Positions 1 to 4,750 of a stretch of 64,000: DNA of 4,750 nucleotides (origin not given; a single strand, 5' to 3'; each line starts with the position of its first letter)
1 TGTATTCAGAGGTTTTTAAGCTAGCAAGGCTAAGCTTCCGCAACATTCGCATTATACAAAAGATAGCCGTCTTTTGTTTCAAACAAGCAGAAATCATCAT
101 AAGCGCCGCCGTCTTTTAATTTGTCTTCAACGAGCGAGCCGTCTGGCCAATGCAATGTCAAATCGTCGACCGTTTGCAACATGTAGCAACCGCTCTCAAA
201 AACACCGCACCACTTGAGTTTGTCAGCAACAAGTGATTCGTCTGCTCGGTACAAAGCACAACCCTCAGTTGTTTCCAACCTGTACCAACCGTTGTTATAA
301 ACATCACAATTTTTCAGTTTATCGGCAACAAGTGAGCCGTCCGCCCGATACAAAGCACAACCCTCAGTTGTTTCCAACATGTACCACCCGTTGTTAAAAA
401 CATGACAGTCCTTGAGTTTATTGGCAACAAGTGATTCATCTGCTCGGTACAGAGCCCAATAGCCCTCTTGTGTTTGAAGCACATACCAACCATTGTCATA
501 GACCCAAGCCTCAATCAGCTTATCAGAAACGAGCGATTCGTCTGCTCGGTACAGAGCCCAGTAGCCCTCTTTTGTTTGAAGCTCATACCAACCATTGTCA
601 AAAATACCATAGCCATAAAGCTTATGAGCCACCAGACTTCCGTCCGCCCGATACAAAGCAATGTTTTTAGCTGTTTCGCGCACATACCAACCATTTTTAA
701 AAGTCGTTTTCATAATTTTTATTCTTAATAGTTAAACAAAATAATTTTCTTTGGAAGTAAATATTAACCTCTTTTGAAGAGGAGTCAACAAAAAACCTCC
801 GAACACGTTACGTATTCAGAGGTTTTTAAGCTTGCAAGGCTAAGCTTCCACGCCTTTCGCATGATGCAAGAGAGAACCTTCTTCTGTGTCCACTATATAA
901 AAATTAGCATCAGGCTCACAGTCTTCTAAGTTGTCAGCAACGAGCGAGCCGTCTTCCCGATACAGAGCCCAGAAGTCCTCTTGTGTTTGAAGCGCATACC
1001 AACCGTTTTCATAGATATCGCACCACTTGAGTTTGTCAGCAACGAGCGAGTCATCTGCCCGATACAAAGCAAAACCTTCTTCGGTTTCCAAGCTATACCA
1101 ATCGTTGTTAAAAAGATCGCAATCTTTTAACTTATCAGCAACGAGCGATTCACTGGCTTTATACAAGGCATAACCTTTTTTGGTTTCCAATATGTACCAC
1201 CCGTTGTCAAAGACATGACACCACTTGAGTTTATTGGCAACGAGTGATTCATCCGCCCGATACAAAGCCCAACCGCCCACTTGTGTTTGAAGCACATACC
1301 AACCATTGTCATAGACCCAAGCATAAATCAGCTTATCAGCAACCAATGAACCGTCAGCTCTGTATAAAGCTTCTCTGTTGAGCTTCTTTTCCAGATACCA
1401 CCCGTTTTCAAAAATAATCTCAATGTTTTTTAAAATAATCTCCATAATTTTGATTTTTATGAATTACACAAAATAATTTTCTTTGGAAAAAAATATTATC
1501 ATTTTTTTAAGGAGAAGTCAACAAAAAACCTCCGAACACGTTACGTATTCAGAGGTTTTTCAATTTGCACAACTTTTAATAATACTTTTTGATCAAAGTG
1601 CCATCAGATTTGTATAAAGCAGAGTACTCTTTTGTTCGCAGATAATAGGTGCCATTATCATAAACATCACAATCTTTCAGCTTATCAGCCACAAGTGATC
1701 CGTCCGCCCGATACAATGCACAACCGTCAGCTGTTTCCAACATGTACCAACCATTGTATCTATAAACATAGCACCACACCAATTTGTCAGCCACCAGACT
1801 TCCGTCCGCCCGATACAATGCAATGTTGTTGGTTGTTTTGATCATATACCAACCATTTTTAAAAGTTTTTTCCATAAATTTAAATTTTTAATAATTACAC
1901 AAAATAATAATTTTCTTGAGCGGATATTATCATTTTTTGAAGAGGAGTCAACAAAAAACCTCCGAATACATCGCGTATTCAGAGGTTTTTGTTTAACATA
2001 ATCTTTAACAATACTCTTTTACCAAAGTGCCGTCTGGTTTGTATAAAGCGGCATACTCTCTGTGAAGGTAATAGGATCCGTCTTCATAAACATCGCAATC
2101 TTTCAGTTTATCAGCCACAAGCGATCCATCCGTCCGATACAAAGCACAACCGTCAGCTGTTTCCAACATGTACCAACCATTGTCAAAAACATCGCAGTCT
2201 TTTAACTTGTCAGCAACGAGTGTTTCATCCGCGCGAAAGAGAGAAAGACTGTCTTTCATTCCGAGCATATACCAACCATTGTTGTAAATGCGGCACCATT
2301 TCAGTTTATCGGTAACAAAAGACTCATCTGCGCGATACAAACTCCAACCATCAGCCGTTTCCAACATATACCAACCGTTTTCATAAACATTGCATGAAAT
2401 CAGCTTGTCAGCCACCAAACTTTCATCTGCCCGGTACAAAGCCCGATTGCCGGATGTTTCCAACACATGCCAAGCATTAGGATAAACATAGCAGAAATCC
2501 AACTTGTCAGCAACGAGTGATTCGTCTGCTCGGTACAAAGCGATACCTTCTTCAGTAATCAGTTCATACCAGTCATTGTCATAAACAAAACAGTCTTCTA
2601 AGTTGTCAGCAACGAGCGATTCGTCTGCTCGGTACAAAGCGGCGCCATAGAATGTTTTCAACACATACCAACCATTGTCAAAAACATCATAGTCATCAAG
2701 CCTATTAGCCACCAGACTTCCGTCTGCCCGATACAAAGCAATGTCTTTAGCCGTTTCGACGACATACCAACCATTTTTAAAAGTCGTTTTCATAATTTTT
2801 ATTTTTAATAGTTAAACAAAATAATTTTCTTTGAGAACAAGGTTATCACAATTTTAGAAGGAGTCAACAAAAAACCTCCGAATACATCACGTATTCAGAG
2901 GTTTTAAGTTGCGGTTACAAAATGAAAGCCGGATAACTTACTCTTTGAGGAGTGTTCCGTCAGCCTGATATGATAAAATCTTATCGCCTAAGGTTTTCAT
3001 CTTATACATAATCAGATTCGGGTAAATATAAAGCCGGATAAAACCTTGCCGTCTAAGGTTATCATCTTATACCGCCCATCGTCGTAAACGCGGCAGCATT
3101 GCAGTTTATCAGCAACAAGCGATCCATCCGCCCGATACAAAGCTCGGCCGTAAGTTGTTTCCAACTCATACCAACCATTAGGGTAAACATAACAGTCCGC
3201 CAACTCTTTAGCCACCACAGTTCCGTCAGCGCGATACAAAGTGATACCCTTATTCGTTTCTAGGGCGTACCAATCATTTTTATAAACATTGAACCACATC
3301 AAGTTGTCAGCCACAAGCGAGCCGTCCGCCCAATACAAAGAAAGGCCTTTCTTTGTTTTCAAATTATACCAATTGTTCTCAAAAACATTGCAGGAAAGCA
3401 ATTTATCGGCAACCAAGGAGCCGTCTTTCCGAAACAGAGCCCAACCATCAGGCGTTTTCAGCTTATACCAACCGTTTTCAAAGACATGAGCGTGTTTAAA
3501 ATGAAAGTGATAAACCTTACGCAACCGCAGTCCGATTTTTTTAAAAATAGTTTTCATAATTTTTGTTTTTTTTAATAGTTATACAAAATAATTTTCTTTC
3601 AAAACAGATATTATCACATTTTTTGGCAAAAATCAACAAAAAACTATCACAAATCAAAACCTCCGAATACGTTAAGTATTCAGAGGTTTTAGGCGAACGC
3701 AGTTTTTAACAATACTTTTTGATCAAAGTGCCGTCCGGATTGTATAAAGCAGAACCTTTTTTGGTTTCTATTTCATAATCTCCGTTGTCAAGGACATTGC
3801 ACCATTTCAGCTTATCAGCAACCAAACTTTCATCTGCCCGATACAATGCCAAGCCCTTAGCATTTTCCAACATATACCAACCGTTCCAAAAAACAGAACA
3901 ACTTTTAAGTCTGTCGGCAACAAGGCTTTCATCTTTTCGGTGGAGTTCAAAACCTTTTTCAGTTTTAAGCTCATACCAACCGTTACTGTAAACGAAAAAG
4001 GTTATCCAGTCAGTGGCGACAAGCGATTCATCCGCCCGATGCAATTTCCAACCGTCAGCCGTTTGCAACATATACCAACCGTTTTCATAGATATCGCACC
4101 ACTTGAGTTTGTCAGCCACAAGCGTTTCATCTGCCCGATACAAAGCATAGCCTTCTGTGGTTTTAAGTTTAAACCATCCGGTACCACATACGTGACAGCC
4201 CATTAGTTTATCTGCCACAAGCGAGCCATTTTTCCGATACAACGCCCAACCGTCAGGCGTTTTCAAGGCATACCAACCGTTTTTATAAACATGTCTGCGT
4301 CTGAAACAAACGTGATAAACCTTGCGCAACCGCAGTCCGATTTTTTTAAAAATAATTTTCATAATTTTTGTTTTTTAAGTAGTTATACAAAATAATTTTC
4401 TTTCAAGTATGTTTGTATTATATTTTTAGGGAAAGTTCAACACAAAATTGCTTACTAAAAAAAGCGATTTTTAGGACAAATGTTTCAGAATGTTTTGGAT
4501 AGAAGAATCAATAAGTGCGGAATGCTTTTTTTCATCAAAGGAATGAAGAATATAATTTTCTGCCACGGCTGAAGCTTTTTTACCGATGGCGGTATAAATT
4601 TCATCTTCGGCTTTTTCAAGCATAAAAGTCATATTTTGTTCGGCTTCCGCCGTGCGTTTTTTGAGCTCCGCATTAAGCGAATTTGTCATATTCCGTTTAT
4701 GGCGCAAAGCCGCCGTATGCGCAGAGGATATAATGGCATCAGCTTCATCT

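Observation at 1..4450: Array of six paralogous repeat-protein genes, each in its own promoter-5'UTR-gene-terminator cassette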

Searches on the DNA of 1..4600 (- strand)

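Call 91: search_rna_families(source=window, start=1, end=4600, threshold=evalue, max_evalue=1)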
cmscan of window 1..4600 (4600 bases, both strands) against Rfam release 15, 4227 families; matches with E-value up to 1: 0.
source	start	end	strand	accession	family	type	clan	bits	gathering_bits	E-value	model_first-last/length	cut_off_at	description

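Call 95: search_rna_families(sources=[L008, L016, L013, L021], threshold=gathering)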
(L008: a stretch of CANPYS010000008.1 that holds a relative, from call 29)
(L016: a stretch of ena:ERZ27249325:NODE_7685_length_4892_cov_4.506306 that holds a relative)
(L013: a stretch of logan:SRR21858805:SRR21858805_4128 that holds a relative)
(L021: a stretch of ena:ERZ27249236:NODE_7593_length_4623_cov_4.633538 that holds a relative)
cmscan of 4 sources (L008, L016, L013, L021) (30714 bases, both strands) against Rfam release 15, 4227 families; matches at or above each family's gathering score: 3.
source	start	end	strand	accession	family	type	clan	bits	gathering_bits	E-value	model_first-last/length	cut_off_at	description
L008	14945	15925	-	RF02541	LSU_rRNA_bacteria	Gene; rRNA;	CL00112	1084.3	50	0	1934-2925/2925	5'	Bacterial large subunit ribosomal RNA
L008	14779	14893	-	RF00001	5S_rRNA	Gene; rRNA;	CL00113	88.7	38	5.6e-18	1-120/120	no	5S ribosomal RNA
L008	8896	8969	+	RF00005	tRNA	Gene; tRNA;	CL00001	69.3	29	2.4e-13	1-71/71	no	tRNA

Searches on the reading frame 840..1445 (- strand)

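Call 4: search_protein_families(library=pfam, proteins=[window:840-1445:-], max_evalue=1)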
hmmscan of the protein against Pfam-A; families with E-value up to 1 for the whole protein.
window:840-1445:- (201 aa): 5 families
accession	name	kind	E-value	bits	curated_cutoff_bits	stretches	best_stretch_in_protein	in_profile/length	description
PF13119.11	DUF3973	-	0.032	14.7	25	0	9-22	18-31/40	Domain of unknown function (DUF3973)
PF02923.21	BamHI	-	0.055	13.7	22.8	0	10-49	64-102/157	Restriction endonuclease BamHI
PF08156.18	NOP5NT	-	0.11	13.4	27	0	86-110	4-29/66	NOP5NT (NUC127) domain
PF10401.14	IRF-3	-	0.13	12.4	27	0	121-155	72-106/180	Interferon-regulatory factor 3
PF23112.1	PUB62-63_C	-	0.3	11.2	27.1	0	47-54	36-43/59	U-box protein 62/63 C-terminal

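Call 6: search_protein_families(library=ncbifam, proteins=[window:840-1445:-], max_evalue=1)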
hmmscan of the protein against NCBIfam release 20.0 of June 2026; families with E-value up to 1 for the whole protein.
window:840-1445:- (201 aa): 0 families

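Call 69: search_protein_families(library=padloc, proteins=[window:840-1445:-], max_evalue=0.1)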
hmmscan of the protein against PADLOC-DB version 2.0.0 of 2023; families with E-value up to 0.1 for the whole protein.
window:840-1445:- (201 aa): 0 families

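Call 70: search_protein_families(library=phrogs, proteins=[window:840-1445:-], max_evalue=0.1)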
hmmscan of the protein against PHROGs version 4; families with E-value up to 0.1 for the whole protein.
window:840-1445:- (201 aa): 2 families
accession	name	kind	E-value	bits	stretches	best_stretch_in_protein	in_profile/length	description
phrog_14093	-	unknown function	0.015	16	0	83-134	54-94/160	-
phrog_11715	-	unknown function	0.044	15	0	43-68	28-53/96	-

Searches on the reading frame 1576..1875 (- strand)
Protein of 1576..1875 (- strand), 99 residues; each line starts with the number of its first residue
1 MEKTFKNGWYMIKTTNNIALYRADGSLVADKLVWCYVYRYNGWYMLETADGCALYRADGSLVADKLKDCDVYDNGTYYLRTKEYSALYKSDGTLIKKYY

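Call 4: search_protein_families(library=pfam, proteins=[window:1576-1875:-], max_evalue=1)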
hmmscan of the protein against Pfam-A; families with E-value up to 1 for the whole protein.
window:1576-1875:- (99 aa): 3 families
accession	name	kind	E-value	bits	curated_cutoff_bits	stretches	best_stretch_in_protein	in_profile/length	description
PF23112.1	PUB62-63_C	-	0.0013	18.7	27.1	0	7-17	36-46/59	U-box protein 62/63 C-terminal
PF02428.20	Prot_inhib_II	-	0.021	15.7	22.3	0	50-62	36-48/51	Potato type II proteinase inhibitor family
PF16745.11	RsgA_N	-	0.19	12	27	0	7-27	9-29/54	RsgA N-terminal domain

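Call 6: search_protein_families(library=ncbifam, proteins=[window:1576-1875:-], max_evalue=1)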
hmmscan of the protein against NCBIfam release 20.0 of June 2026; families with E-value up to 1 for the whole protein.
window:1576-1875:- (99 aa): 0 families

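Call 29: find_related_loci(query=A4, collection=genome_contigs, flank=10000)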
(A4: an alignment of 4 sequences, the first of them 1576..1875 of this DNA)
Query A4 (99 aa) in genome_contigs; peptide patterns used: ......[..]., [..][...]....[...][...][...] (x = any residue, [..] = any of these).
71 stretches matched a pattern; 1 encode a relative of the query (tblastn E <= 1e-3); 1 distinct loci.
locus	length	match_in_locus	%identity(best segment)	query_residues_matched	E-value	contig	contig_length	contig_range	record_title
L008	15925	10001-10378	63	3-97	4e-32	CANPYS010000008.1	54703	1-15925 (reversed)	MAG: uncultured Alphaproteobacteria bacterium isolate Lapin-001__bin79 genome assembly, contig: Lapin-001__NODE_822_leng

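Call 65: find_related_loci(query=A4, collection=metagenome_contigs, flank=6000)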
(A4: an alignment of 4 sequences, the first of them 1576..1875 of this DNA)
Query A4 (99 aa) in metagenome_contigs; peptide patterns used: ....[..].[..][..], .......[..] (x = any residue, [..] = any of these).
189 stretches matched a pattern, but none encodes a relative of the query by tblastn (E <= 1e-3).

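Call 68: predict_structure(alignment_id=A7)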
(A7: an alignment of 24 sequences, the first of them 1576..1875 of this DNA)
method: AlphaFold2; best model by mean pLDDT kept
length: 99 residues; sequences in the alignment: 24
mean_pLDDT: 96.3   pTM: 0.85
mean pLDDT of the five models: 96.3, 95.9, 95.6, 95.0, 94.8
residues with pLDDT >= 90: 97; 70-90: 2; 50-70: 0; < 50: 0
segments of 3 or more residues with pLDDT < 50: none
pLDDT, mean of each block of 10 residues (from residue 1): 94 96 97 96 96 97 97 97 97 96
secondary structure, 60 per line:
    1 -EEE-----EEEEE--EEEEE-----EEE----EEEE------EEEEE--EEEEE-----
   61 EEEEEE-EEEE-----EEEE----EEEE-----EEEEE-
elements in order: E2-4 E10-14 E17-21 E27-29 E34-37 E44-48 E51-55 E61-66 E68-71 E77-80 E85-88 E94-98

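Call 69: search_protein_families(library=padloc, proteins=[window:1576-1875:-], max_evalue=0.1)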
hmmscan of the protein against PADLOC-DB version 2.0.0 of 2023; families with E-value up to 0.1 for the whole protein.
window:1576-1875:- (99 aa): 0 families

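Call 70: search_protein_families(library=phrogs, proteins=[window:1576-1875:-], max_evalue=0.1)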
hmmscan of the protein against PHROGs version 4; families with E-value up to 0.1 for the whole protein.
window:1576-1875:- (99 aa): 1 family
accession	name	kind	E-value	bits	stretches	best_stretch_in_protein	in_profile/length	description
phrog_7558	-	unknown function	0.097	14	0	57-73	52-68/69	-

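Call 72: fold_search(model_id=the predicted structure, library=pdb)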
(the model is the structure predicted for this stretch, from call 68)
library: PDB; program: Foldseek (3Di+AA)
matches with E <= 10: 1304; with E <= 0.001: 3
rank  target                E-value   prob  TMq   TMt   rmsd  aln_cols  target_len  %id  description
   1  7qrw                  3.5e-04  1.00  0.44  0.21   6.2       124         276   12  Crystal structure of NHL domain of TRIM3 (released 2022-05-04)
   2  8j72_B                4.3e-04  1.00  0.51  0.23   5.5       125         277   13  Crystal structure of mammalian Trim71 in complex with lncRNA Trincr1 (released 2024-03-06)
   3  7nyq_B                8.6e-04  1.00  0.47  0.22   5.8       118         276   13  Crystal structure of the Mei-P26 NHL domain (released 2022-05-04)
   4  8j72_A                1.2e-03  1.00  0.50  0.23   5.5       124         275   13  Crystal structure of mammalian Trim71 in complex with lncRNA Trincr1 (released 2024-03-06)
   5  9n73_LW               1.2e-03  1.00  0.53  0.16   4.8       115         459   14  SSU processome maturation and disassembly, State G (released 2025-10-29)
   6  4zlr_A                1.4e-03  1.00  0.50  0.22   6.0       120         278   12  Structure of the Brat-NHL domain bound to consensus RNA motif (released 2015-11-11)
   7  7b2r_A                1.4e-03  1.00  0.46  0.22   5.8       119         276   13  Crystal structure of NHL domain of TRIM2 (released 2021-01-13)
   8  7b96_A                1.6e-03  1.00  0.40  0.19   7.9       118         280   13  NHL domain of human TRIM2 (released 2022-01-12)
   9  7qrv_A                1.7e-03  1.00  0.52  0.23   5.7       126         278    8  Crystal structure of NHL domain of TRIM2 (full C-terminal) (released 2022-05-04)
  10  6fq3_A                2.0e-03  1.00  0.51  0.18   5.5       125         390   12  Crystal structure of Danio rerio Lin41 filamin-NHL domains in complex with lin-29A 5'UTR 13mer RNA (released 2018-05-09)
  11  5ex7_A                2.1e-03  1.00  0.49  0.23   5.9       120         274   10  Crystal structure of Brat NHL domain in complex with an 8-nt hunchback mRNA (released 2015-12-09)
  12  7qrv_B                2.4e-03  1.00  0.52  0.24   5.7       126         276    8  Crystal structure of NHL domain of TRIM2 (full C-terminal) (released 2022-05-04)
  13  7b2r_B                2.4e-03  1.00  0.47  0.22   5.9       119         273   14  Crystal structure of NHL domain of TRIM2 (released 2021-01-13)
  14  1q7f_A                2.4e-03  1.00  0.48  0.22   6.0       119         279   10  Brain Tumor NHL domain (released 2003-10-21)
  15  7qrv_D                2.4e-03  1.00  0.44  0.21   6.0       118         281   14  Crystal structure of NHL domain of TRIM2 (full C-terminal) (released 2022-05-04)
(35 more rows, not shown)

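Call 94: find_encoding_contigs(protein=window:1576-1875:-, flank=8000, max_places=10)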
Protein window:1576-1875:- (99 aa): 4 contigs read that carry it; 2 places shown.
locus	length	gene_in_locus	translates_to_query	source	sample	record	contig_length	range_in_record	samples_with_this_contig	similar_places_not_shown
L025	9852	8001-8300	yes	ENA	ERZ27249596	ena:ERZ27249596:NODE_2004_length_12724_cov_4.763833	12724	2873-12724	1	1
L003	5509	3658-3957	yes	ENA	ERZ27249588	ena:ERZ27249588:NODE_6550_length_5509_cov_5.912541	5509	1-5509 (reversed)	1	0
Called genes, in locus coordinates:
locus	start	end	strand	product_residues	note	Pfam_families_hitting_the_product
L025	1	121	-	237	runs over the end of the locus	PF01138:RNase_PH, PF03725:RNase_PH_C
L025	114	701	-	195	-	PF13189:Cytidylate_kin2 (faint), PF13238:AAA_18, PF13671:AAA_33 (weak), PF01202:SKI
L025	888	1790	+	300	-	PF02899:Phage_int_SAM_1, PF13495:Phage_int_SAM_4, PF00589:Phage_integrase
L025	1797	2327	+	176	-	PF05258:DciA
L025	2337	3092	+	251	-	PF13462:Thioredoxin_4, PF01323:DSBA (weak)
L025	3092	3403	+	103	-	PF09527:ATPase_gene1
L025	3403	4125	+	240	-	PF00119:ATP-synt_A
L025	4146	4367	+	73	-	PF00137:ATP-synt_C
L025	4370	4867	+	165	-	PF02326:YMF19, PF00430:ATP-synt_B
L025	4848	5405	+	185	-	PF00430:ATP-synt_B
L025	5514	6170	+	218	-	-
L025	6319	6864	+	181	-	-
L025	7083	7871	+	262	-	-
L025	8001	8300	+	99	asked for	-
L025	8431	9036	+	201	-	-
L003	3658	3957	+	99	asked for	-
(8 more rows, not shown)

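Call 104: find_related_loci(query=A4, collection=viral_contigs, flank=5000)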
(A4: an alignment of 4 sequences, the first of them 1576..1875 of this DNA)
Query A4 (99 aa) in viral_contigs; peptide patterns used: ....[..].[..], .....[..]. (x = any residue, [..] = any of these).
90 stretches matched a pattern, but none encodes a relative of the query by tblastn (E <= 1e-3).

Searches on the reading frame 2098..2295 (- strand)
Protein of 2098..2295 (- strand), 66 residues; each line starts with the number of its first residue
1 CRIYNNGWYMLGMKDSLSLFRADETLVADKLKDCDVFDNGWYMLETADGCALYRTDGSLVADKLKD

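Call 38: find_homologous_proteins(query=A5, max_evalue=0.001)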
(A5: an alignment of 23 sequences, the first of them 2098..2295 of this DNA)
Query A5 (23 sequences) (66 aa, profile of the alignment): 9 proteins with E <= 0.001 among 1195 candidates.
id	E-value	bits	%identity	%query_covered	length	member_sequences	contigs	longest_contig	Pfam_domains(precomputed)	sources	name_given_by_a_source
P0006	7.4e-48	178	62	95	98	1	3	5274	-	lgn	-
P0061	2.1e-41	157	61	95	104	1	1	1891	-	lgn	-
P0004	1.0e-35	139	63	95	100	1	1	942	-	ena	-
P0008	2.3e-28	115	56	95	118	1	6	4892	-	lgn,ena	-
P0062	3.0e-23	99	52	88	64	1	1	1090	-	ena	-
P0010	1.6e-22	97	44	94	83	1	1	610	-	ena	-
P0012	1.3e-18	84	54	85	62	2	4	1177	-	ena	-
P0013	1.8e-18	84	43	95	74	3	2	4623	-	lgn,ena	-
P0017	5.9e-8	50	65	52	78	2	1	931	-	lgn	-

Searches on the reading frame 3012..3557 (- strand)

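Call 4: search_protein_families(library=pfam, proteins=[window:3012-3557:-], max_evalue=1)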
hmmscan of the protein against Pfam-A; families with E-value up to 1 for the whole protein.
window:3012-3557:- (181 aa): 2 families
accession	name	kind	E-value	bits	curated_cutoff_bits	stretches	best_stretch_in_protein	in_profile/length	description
PF15495.12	Fimbrillin_C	-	0.014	16.2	27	0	49-69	24-44/84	Major fimbrial subunit protein type IV, Fimbrillin, C-terminal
PF23141.1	Ig_NOMO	-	0.19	12.2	27.5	0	11-36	39-64/75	NOMO Ig-like domain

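Call 6: search_protein_families(library=ncbifam, proteins=[window:3012-3557:-], max_evalue=1)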
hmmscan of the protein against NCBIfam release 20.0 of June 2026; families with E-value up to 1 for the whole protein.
window:3012-3557:- (181 aa): 3 families
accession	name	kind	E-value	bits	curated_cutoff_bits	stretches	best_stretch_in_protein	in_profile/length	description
NF009282.1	PRK12642.1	equivalog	0.032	13.6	242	0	26-48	82-103/239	flagellar basal-body rod protein FlgF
NF052228.1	T9SS_PorZ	equivalog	0.033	12.6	260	1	101-127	652-678/757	type IX secretion system anionic LPS delivery protein PorZ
NF008026.0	PRK10756.1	equivalog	0.07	12.7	241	1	136-168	100-132/157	protein CreA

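Call 69: search_protein_families(library=padloc, proteins=[window:3012-3557:-], max_evalue=0.1)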
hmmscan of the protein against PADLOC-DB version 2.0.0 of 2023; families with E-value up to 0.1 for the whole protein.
window:3012-3557:- (181 aa): 0 families

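Call 70: search_protein_families(library=phrogs, proteins=[window:3012-3557:-], max_evalue=0.1)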
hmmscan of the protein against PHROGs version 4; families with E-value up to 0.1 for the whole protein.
window:3012-3557:- (181 aa): 3 families
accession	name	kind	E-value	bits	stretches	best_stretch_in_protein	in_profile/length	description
phrog_37028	-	unknown function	0.021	15.8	0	91-151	82-143/164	-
phrog_7558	-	unknown function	0.03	15.6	0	143-159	52-68/69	-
phrog_14532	-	unknown function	0.049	14.8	0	88-151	17-81/102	-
